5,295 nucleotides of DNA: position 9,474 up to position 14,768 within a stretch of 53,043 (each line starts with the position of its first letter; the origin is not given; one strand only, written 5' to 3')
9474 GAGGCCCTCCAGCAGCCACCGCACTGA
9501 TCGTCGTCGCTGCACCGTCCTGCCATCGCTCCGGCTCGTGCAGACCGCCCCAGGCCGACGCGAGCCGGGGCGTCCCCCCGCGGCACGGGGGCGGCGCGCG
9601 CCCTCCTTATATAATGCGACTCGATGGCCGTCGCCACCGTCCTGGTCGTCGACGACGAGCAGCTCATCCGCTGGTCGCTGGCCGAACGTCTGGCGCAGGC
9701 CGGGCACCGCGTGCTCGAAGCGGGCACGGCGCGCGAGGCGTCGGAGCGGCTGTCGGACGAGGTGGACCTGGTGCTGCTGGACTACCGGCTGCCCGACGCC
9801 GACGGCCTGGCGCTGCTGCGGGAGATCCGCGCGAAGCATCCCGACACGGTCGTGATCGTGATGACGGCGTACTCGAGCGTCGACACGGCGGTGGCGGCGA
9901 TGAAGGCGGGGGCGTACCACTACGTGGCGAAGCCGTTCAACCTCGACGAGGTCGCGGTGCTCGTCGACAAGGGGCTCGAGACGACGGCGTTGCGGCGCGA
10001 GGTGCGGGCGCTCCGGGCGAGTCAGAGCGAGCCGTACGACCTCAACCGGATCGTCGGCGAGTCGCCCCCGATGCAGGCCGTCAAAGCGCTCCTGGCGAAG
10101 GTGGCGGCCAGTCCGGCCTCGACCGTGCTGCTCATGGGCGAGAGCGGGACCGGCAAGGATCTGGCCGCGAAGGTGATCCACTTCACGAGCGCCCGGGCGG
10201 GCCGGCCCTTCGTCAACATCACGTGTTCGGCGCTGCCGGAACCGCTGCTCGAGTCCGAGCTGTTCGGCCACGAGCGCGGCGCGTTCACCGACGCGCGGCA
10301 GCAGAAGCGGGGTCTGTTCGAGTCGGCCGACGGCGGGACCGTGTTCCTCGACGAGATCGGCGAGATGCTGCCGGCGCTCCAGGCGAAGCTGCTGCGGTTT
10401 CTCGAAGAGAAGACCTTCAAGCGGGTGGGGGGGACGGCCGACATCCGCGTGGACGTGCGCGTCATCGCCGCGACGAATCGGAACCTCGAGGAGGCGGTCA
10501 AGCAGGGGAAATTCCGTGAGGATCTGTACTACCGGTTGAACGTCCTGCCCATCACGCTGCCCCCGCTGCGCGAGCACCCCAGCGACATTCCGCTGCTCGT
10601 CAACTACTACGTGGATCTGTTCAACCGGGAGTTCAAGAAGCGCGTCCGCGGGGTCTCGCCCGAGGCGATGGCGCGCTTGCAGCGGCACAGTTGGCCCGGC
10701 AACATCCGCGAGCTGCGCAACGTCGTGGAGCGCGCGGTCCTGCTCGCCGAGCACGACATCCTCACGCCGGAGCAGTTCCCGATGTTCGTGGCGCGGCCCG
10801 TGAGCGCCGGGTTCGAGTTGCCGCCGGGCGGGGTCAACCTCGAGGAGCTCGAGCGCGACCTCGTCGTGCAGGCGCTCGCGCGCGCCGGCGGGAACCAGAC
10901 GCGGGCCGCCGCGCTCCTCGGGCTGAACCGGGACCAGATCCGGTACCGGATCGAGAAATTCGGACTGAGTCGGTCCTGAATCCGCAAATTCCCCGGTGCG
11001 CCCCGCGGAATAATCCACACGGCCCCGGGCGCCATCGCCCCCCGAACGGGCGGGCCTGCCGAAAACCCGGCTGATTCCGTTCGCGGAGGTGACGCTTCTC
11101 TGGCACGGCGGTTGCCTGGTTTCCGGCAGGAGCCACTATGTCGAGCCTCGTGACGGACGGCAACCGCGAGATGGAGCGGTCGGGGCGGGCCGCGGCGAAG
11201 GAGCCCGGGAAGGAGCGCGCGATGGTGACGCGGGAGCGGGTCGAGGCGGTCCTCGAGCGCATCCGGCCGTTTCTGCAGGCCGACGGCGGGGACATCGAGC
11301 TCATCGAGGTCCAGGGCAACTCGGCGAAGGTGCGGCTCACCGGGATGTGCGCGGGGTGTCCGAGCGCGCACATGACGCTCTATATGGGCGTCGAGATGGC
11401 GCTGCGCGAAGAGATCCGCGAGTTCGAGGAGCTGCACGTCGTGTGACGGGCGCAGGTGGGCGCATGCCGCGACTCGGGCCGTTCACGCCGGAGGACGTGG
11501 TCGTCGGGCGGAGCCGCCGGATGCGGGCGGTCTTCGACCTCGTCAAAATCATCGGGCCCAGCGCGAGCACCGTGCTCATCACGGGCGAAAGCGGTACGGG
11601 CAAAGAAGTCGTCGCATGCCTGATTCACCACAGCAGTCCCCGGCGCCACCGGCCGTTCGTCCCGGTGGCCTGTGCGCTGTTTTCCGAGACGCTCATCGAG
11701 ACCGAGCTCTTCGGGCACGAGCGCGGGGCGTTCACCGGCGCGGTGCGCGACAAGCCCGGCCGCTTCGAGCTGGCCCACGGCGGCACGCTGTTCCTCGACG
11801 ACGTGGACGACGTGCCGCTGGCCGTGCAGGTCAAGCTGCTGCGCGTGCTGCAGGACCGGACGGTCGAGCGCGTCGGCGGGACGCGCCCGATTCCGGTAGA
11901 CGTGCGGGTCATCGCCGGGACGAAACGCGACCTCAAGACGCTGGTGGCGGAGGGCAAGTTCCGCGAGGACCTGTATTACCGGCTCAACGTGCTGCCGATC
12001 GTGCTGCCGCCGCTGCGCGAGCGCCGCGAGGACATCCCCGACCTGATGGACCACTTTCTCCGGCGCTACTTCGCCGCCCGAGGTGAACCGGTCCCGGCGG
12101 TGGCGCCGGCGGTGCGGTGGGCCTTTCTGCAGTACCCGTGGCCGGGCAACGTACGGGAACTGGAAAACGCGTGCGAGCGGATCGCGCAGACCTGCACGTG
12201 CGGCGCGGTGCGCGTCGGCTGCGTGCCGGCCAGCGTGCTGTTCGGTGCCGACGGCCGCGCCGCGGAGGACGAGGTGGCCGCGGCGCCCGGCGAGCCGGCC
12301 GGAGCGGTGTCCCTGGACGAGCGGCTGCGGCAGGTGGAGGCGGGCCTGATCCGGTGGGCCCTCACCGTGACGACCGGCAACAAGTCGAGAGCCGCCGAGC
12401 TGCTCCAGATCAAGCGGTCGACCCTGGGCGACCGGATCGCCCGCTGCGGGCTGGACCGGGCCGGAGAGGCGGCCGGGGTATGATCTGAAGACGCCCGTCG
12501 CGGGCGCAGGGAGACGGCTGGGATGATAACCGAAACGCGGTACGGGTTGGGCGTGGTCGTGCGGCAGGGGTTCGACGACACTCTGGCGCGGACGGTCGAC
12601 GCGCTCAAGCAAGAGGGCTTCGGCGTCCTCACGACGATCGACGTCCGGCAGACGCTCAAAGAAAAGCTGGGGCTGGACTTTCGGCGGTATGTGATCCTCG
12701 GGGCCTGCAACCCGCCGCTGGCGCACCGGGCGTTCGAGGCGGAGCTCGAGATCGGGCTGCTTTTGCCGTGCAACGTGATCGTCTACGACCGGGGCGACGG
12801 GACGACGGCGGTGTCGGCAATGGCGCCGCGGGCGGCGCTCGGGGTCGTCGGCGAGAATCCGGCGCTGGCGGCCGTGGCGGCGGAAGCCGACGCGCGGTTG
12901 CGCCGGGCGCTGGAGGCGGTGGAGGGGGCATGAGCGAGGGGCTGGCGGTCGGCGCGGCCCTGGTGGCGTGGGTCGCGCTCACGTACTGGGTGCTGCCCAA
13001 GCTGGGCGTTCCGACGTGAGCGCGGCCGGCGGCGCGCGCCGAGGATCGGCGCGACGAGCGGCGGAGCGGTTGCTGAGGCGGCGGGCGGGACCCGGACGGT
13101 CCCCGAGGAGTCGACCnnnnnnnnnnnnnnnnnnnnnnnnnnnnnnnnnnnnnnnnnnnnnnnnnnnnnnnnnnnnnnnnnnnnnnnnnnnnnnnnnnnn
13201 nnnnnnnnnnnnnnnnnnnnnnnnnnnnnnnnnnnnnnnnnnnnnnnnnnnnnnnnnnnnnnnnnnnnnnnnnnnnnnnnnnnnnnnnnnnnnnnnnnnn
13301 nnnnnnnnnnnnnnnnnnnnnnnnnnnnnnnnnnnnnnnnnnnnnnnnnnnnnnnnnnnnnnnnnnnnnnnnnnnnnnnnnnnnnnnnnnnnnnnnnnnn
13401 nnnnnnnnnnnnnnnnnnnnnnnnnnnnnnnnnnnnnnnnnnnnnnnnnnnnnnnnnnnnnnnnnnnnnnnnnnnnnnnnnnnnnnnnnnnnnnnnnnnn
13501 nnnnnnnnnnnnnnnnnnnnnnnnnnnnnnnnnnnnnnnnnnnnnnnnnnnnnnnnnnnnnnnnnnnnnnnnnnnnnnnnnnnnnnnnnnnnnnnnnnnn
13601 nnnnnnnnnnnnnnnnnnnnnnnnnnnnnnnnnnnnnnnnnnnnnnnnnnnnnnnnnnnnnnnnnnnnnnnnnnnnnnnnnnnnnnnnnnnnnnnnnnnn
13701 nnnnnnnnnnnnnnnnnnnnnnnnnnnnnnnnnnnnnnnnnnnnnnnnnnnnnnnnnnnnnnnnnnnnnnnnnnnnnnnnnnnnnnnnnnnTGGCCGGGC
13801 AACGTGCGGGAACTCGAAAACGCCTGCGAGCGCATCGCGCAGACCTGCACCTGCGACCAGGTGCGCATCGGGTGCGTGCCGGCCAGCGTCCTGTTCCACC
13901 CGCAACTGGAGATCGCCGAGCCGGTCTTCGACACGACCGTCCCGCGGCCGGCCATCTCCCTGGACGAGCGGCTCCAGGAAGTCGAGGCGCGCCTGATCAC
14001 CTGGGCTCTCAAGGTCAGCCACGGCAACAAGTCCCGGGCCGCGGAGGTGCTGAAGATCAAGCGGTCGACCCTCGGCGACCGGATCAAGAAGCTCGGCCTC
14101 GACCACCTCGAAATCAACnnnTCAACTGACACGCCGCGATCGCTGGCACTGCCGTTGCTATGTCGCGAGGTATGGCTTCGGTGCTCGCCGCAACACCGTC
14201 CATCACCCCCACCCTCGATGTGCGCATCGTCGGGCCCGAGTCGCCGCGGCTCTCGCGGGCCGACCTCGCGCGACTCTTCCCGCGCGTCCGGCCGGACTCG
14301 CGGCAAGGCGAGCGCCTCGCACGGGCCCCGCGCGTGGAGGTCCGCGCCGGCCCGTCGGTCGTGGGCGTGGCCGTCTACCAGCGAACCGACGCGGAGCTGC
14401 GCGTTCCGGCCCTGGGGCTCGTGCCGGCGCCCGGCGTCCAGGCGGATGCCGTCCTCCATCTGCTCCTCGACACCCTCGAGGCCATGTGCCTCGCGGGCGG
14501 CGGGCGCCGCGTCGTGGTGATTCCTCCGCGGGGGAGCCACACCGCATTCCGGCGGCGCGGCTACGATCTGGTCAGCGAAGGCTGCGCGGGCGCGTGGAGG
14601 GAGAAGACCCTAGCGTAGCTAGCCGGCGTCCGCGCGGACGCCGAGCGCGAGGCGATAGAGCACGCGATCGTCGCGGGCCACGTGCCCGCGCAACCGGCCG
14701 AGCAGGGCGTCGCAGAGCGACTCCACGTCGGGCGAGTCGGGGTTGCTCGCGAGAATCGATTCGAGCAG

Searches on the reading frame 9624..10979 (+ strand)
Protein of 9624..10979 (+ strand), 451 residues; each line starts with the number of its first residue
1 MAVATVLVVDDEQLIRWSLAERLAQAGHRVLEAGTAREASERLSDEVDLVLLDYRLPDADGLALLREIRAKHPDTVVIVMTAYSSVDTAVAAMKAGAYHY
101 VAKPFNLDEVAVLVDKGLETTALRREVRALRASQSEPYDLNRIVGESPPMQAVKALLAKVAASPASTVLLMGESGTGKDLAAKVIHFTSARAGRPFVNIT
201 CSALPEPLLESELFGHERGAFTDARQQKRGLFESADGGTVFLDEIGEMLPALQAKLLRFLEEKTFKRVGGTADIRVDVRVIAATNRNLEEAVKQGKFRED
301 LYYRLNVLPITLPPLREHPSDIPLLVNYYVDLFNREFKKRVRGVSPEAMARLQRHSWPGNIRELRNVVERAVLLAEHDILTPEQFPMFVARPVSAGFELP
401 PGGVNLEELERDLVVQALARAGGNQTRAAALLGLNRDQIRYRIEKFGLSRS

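Call 5: search_protein_families(library=pfam, proteins=[window:9624-10979:+], max_evalue=0.01)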
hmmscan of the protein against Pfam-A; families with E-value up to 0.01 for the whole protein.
window:9624-10979:+ (451 aa): 12 families
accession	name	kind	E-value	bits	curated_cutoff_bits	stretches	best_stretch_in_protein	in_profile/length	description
PF00158.32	Sigma54_activat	-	1.4e-68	230.2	20.2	1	143-310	1-167/168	Sigma-54 interaction domain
PF00072.30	Response_reg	-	5.9e-27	94.5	30.2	1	6-111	1-107/111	Response regulator receiver domain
PF25601.1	AAA_lid_14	-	2.9e-25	88.3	27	1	316-389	1-74/87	AAA+ ATPase lid domain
PF14532.12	Sigma54_activ_2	-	2.6e-20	73.5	25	1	144-315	1-138/138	Sigma-54 interaction domain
PF02954.25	HTH_8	-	7.3e-14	51.7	22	1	406-446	2-42/42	Bacterial regulatory protein, Fis family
PF00004.35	AAA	-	2e-08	35.2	21.2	1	168-299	1-125/131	ATPase family associated with various cellular activities (AAA)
PF07728.20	AAA_5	-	5.7e-08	33.3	22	1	168-288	2-125/139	AAA domain (dynein-related subfamily)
PF07724.20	AAA_2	-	0.0002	21.9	27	1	164-294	2-133/166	AAA domain (Cdc48 subfamily)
PF01078.27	Mg_chelatase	-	0.00032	20.6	20.3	0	139-186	1-43/207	Magnesium chelatase, subunit ChlI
PF20030.5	bpMoxR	-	0.00032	20.3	27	1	159-287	25-147/205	MoxR domain in the MoxR-vWA-beta-propeller ternary systems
PF13518.12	HTH_28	-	0.00049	20.6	25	1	414-446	5-36/52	Helix-turn-helix domain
PF13556.12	HTH_30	-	0.0099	16.1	27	0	415-446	5-36/59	PucR C-terminal helix-turn-helix domain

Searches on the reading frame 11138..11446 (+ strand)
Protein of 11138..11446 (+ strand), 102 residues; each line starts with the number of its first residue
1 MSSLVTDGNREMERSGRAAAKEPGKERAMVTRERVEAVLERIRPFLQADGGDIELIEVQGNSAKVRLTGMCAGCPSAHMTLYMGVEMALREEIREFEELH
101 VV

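Call 5: search_protein_families(library=pfam, proteins=[window:11138-11446:+], max_evalue=0.01)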
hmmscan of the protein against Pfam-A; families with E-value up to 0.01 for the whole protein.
window:11138-11446:+ (102 aa): 1 family
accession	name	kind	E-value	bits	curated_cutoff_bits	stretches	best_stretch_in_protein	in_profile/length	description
PF01106.22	NifU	-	9.3e-25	87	27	1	35-98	1-65/67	NifU-like domain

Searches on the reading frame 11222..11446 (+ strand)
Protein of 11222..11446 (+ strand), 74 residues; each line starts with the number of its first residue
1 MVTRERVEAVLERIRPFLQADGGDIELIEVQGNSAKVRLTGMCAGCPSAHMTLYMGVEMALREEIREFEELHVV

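Call 41: search_protein_families(library=ncbifam, proteins=[window:11222-11446:+], max_evalue=0.001)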
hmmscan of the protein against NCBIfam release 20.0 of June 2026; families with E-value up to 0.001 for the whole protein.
window:11222-11446:+ (74 aa): 3 families
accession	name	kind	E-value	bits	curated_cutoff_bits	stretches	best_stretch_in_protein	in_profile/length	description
TIGR02000.1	NifU_proper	equivalog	2e-17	63.5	273.3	1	5-71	222-287/290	Fe-S cluster assembly protein NifU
TIGR03341.1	YhgI_GntY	equivalog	1.8e-10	40.9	269.35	1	4-70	107-175/190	Fe-S biogenesis protein NfuA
NF008392.0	PRK11190.1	equivalog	1.4e-07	31.6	268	1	5-66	109-172/192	Fe-S biogenesis protein NfuA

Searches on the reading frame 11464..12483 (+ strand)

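Call 5: search_protein_families(library=pfam, proteins=[window:11464-12483:+], max_evalue=0.01)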
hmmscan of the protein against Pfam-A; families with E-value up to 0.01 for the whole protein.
window:11464-12483:+ (339 aa): 7 families
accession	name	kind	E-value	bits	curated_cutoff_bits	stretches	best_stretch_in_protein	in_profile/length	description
PF00158.32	Sigma54_activat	-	1.8e-67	226.7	20.2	1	14-179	2-167/168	Sigma-54 interaction domain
PF25601.1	AAA_lid_14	-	1e-20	73.7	27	1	185-261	1-77/87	AAA+ ATPase lid domain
PF14532.12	Sigma54_activ_2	-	3.6e-18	66.6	25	1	14-184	1-138/138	Sigma-54 interaction domain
PF02954.25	HTH_8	-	1.3e-09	38.1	22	1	288-326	2-40/42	Bacterial regulatory protein, Fis family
PF07728.20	AAA_5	-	9.5e-07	29.3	22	1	37-152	2-120/139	AAA domain (dynein-related subfamily)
PF13191.12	AAA_16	-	8.1e-05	23.6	32.6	1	13-85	2-81/167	AAA ATPase domain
PF01078.27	Mg_chelatase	-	0.0016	18.3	20.3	0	92-134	93-135/207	Magnesium chelatase, subunit ChlI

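Call 41: search_protein_families(library=ncbifam, proteins=[window:11464-12483:+], max_evalue=0.001)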
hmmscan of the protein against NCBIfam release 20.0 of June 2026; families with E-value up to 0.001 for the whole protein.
window:11464-12483:+ (339 aa): 28 families (the best 25 are shown)
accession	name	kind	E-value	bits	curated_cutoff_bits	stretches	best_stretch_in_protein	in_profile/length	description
TIGR01817.1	nifA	equivalog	3.7e-101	339.5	528.85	1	10-243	195-427/534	nif-specific transcriptional activator NifA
NF041552.1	TF_PrdR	equivalog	4.4e-100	335.7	795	1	12-324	268-572/577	sigma-54 dependent transcriptional regulator PrdR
TIGR01818.1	ntrC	equivalog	5.2e-95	318.9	558.6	1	12-325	135-460/463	nitrogen regulation protein NR(I)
NF038308.1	RNA_repair_RtcR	equivalog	9.4e-92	308.5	650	1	12-322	181-505/530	RNA repair transcriptional activator RtcR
NF008469.0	PRK11361.1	equivalog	3.6e-91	306.2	714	1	16-333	148-459/461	acetoacetate metabolism transcriptional regulator AtoC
NF003451.0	PRK05022.1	equivalog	6.6e-90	302.2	476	1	12-327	191-507/512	nitric oxide reductase transcriptional regulator NorR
TIGR02329.1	propionate_PrpR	equivalog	4.1e-89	299.6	499.2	1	12-325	213-524/526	propionate catabolism operon regulatory protein PrpR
NF050807.1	TransRegFlbDCaul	equivalog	4.8e-88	296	750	1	13-325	120-435/454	sigma-54-dependent transcriptional regulator FlbD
TIGR02915.1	PEP_resp_reg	equivalog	9.4e-88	295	502.6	1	12-330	140-444/445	PEP-CTERM-box response regulator transcription factor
NF007689.0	PRK10365.1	equivalog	7.2e-83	278.8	760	1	13-327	141-441/441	sigma-54-dependent response regulator transcription factor ZraR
NF011958.0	PRK15429.1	equivalog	1.5e-80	271.7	830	1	13-332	381-688/692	formate hydrogenlyase transcriptional activator FlhA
NF008176.1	PRK10923.1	equivalog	2.8e-79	266.9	620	1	11-330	138-468/469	nitrogen regulation protein NR(I)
NF011953.0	PRK15424.1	equivalog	3.6e-79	266.8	703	1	13-325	221-531/538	propionate catabolism operon regulatory protein PrpR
NF051870.1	NAssimRespRegNtrX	equivalog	3.4e-77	260.2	600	1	11-328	139-450/452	nitrogen assimilation response regulator NtrX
TIGR02974.1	phageshock_pspF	equivalog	4.1e-75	253.1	443.55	1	13-242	1-231/336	phage shock protein operon transcriptional activator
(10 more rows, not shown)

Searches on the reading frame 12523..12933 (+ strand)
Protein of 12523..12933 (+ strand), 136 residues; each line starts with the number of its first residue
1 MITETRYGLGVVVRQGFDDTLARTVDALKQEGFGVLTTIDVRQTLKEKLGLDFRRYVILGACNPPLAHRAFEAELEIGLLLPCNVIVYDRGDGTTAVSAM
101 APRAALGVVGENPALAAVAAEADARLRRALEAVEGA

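Call 5: search_protein_families(library=pfam, proteins=[window:12523-12933:+], max_evalue=0.01)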
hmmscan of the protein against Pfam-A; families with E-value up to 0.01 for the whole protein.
window:12523-12933:+ (136 aa): 1 family
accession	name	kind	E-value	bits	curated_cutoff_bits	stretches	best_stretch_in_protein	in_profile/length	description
PF03625.19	DUF302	-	5.3e-26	90.7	23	1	39-102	1-63/63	Domain of unknown function DUF302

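Call 41: search_protein_families(library=ncbifam, proteins=[window:12523-12933:+], max_evalue=0.001)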
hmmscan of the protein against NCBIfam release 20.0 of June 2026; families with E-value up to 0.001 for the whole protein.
window:12523-12933:+ (136 aa): 0 families

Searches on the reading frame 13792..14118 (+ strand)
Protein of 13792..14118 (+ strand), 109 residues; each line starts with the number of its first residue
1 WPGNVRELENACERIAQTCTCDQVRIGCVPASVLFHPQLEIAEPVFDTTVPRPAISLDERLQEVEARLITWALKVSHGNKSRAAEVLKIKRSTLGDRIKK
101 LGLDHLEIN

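Call 65: find_related_loci(query=window:13792-14118:+, collection=metagenome_contigs, flank=6000)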
Query window:13792-14118:+ (109 aa) in metagenome_contigs; peptide patterns used: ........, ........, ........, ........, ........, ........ (x = any residue, [..] = any of these).
600 stretches matched a pattern (row limit reached: there are more); 365 encode a relative of the query (tblastn E <= 1e-3); the best 80 are kept; 80 distinct loci.
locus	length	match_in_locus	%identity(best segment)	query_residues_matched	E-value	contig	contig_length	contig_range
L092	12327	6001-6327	96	1-109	3e-69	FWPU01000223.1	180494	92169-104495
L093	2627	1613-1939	93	1-109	2e-68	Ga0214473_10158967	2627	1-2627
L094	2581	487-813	91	1-109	1e-67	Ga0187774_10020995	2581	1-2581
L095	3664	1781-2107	89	1-109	2e-66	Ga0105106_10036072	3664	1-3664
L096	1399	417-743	89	1-109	8e-70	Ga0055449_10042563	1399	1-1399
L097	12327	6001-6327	89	1-109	3e-66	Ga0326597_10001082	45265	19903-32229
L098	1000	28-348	93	1-107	5e-71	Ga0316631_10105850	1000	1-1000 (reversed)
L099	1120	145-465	93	1-107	2e-70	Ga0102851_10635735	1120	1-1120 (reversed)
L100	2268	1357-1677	91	1-107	2e-66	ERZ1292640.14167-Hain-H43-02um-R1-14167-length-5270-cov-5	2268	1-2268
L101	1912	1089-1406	75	1-106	7e-54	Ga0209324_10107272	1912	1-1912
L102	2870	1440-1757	75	1-106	4e-53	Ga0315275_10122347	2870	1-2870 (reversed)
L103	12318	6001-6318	75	1-106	5e-52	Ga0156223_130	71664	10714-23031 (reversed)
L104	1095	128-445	74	1-106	5e-55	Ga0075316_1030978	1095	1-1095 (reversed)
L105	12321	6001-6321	77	1-107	6e-52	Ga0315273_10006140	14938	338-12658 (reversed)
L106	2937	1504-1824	77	1-107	3e-51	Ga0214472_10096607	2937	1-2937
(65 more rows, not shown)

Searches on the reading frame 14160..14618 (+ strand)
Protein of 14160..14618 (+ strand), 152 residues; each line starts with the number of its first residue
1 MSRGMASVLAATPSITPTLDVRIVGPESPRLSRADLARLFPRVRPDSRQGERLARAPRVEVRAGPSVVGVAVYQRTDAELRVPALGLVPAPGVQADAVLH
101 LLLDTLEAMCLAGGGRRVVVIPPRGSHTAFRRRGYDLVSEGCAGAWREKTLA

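Call 5: search_protein_families(library=pfam, proteins=[window:14160-14618:+], max_evalue=0.01)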
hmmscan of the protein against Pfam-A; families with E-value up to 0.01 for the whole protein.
window:14160-14618:+ (152 aa): 0 families

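Call 38: find_homologous_proteins(query=window:14160-14618:+, max_evalue=0.001)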
Query window:14160-14618:+ (152 aa): 11 proteins with E <= 0.001 among 642 candidates.
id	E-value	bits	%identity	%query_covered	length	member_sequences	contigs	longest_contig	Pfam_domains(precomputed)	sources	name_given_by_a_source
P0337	3.9e-86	304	99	95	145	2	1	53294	-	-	-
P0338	2.6e-44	169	61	97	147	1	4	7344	-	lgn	-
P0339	3.4e-43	165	62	86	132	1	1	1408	-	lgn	-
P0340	3.3e-38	149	56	94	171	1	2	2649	-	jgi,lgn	jgi:hypothetical protein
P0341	4.9e-35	138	57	89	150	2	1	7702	-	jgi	jgi:hypothetical protein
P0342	7.2e-34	135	50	97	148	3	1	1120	-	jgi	-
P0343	9.7e-34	134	52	97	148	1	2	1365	-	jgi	jgi:hypothetical protein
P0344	1.0e-32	131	52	88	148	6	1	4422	-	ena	-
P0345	1.1e-32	131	50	97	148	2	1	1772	-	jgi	jgi:hypothetical protein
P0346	4.8e-28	116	47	93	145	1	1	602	-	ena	-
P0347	1.0e-26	111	48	97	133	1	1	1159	-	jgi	jgi:hypothetical protein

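Call 41: search_protein_families(library=ncbifam, proteins=[window:14160-14618:+], max_evalue=0.001)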
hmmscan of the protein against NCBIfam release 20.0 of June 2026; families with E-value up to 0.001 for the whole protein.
window:14160-14618:+ (152 aa): 0 families

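Call 51: predict_structure(alignment_id=A2)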
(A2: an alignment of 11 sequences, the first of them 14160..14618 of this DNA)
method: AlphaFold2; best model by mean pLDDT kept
length: 152 residues; sequences in the alignment: 11
mean_pLDDT: 87.9   pTM: 0.81
mean pLDDT of the five models: 87.9, 87.6, 87.6, 86.9, 85.6
residues with pLDDT >= 90: 112; 70-90: 22; 50-70: 7; < 50: 11
segments of 3 or more residues with pLDDT < 50: 1-4, 9-13
pLDDT, mean of each block of 10 residues (from residue 1): 47 65 91 95 93 96 95 93 94 92 97 95 90 92 85 86
secondary structure, 60 per line:
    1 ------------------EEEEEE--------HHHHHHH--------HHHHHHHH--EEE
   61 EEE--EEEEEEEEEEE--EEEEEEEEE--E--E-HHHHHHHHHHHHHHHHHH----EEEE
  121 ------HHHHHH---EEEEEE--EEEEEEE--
elements in order: E19-24 H33-39 H48-55 E58-63 E66-76 E79-87 H95-112 E117-120 H127-132 E136-141 E144-150

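Call 55: fold_search(model_id=the predicted structure, library=pdb)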
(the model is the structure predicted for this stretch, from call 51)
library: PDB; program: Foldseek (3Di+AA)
matches with E <= 10: 1126; with E <= 0.001: 393
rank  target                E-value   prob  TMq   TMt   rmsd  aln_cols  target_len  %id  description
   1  1y9k_D                1.2e-06  1.00  0.62  0.61   4.4       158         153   14  IAA acetyltransferase from Bacillus cereus ATCC 14579 (released 2005-02-01)
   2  1y9k_C                1.3e-06  1.00  0.62  0.63   4.3       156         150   14  IAA acetyltransferase from Bacillus cereus ATCC 14579 (released 2005-02-01)
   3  1mk4_A                1.6e-06  1.00  0.64  0.62   4.4       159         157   10  Structure of Protein of Unknown Function YqjY from Bacillus subtilis, Probable Acetyltransferase (released 2003-04-22)
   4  1y9k_A                1.6e-06  1.00  0.62  0.62   4.3       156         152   14  IAA acetyltransferase from Bacillus cereus ATCC 14579 (released 2005-02-01)
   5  2ae6_A                2.1e-06  1.00  0.58  0.59   4.9       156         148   14  Crystal Structure of Acetyltransferase of GNAT family from Enterococcus faecalis V583 (released 2005-09-06)
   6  1y9k_B                2.2e-06  1.00  0.61  0.60   5.0       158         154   14  IAA acetyltransferase from Bacillus cereus ATCC 14579 (released 2005-02-01)
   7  2ae6_B                3.3e-06  1.00  0.58  0.60   4.8       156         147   13  Crystal Structure of Acetyltransferase of GNAT family from Enterococcus faecalis V583 (released 2005-09-06)
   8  3fix_A                3.3e-06  1.00  0.60  0.56   4.8       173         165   13  Crystal structure of a putative n-acetyltransferase (ta0374) from thermoplasma acidophilum (released 2009-01-13)
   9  5wph_D                3.5e-06  1.00  0.61  0.54   5.0       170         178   16  Crystal structure of ArsN, N-acetyltransferase with substrate AST from Pseudomonas putida KT2440 (released 2018-10-10)
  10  4pv6_B                3.7e-06  1.00  0.56  0.57   7.0       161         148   12  Crystal Structure Analysis of Ard1 from Thermoplasma volcanium (released 2015-01-21)
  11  4pv6_E                4.0e-06  1.00  0.54  0.54   7.4       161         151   14  Crystal Structure Analysis of Ard1 from Thermoplasma volcanium (released 2015-01-21)
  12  4xpd_C                4.2e-06  1.00  0.60  0.59   4.6       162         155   14  Crystal structure of yeast N-terminal acetyltransferase NatE (ppGpp) in complex with a bisubstrate (released 2016-07-20)
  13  4pv6_I                4.2e-06  1.00  0.54  0.55   7.6       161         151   12  Crystal Structure Analysis of Ard1 from Thermoplasma volcanium (released 2015-01-21)
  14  1tiq_B                4.5e-06  1.00  0.67  0.62   3.7       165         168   10  Crystal Structure of an Acetyltransferase (PaiA) in complex with CoA and DTT from Bacillus subtilis, Northeast Structu (released 2004-07-13)
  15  4pv6_K                4.5e-06  1.00  0.52  0.53   7.3       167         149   12  Crystal Structure Analysis of Ard1 from Thermoplasma volcanium (released 2015-01-21)
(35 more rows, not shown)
